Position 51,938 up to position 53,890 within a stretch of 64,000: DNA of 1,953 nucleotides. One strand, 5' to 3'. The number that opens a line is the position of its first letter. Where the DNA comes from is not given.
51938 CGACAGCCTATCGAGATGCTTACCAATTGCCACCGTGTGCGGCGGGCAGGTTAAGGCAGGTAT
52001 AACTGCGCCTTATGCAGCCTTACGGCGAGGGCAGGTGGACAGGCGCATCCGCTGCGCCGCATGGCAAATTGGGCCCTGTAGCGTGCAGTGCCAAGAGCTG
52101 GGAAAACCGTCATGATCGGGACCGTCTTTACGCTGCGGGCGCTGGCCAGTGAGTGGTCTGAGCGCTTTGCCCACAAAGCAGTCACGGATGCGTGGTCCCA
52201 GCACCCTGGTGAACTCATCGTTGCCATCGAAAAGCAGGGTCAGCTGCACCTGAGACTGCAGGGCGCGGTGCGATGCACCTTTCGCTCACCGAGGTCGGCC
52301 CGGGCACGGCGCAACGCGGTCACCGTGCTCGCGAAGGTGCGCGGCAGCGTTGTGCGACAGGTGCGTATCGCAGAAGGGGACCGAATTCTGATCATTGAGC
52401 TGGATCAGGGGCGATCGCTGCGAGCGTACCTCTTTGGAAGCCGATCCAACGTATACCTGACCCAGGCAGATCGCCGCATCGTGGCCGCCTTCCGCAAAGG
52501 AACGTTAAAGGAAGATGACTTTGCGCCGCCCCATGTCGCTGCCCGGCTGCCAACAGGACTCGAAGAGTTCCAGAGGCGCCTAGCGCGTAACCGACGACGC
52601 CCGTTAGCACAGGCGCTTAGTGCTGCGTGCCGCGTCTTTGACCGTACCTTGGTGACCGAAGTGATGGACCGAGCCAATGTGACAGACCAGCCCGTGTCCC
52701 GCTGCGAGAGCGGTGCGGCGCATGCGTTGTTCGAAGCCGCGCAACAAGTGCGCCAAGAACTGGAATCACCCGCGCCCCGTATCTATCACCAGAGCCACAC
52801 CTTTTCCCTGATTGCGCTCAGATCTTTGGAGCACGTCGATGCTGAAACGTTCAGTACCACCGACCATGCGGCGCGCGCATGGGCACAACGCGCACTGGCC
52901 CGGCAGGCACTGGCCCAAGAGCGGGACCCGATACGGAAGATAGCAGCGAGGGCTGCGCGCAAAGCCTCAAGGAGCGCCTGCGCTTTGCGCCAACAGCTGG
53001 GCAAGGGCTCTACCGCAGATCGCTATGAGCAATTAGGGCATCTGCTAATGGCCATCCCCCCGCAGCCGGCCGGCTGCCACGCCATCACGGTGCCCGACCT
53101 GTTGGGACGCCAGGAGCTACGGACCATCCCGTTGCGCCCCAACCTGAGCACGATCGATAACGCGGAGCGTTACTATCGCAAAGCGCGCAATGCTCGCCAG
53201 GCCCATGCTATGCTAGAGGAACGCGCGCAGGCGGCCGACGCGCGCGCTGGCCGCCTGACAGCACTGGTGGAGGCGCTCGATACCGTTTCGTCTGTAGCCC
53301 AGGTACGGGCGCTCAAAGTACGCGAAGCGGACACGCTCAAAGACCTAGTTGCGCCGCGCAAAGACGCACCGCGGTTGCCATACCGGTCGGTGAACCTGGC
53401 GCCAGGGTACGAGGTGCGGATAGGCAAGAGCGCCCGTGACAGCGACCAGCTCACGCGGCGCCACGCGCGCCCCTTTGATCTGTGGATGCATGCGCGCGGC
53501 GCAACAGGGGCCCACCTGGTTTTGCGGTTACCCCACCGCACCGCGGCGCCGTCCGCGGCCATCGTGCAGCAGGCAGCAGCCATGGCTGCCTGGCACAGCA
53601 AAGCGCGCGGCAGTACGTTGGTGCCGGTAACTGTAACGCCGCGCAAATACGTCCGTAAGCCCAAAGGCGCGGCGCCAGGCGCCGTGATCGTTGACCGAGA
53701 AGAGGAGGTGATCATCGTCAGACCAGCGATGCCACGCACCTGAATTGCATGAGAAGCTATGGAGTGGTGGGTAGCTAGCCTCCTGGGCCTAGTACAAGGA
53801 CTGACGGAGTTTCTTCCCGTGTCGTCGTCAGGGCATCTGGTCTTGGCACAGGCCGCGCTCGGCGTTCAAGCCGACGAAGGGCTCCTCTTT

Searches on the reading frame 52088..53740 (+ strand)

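Call 76: search_protein_families(library=pfam, proteins=[window:52088-53740:+], max_evalue=0.00001)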
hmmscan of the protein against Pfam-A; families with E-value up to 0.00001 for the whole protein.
window:52088-53740:+ (551 aa): 2 families
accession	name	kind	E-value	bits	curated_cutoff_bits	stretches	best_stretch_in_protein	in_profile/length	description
PF05833.16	NFACT_N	-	2.6e-35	122.5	31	1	14-409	3-433/456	NFACT N-terminal and middle domains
PF05670.18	NFACT-R_1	-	3.3e-09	37.7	29.8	1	440-527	10-98/112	NFACT protein RNA binding domain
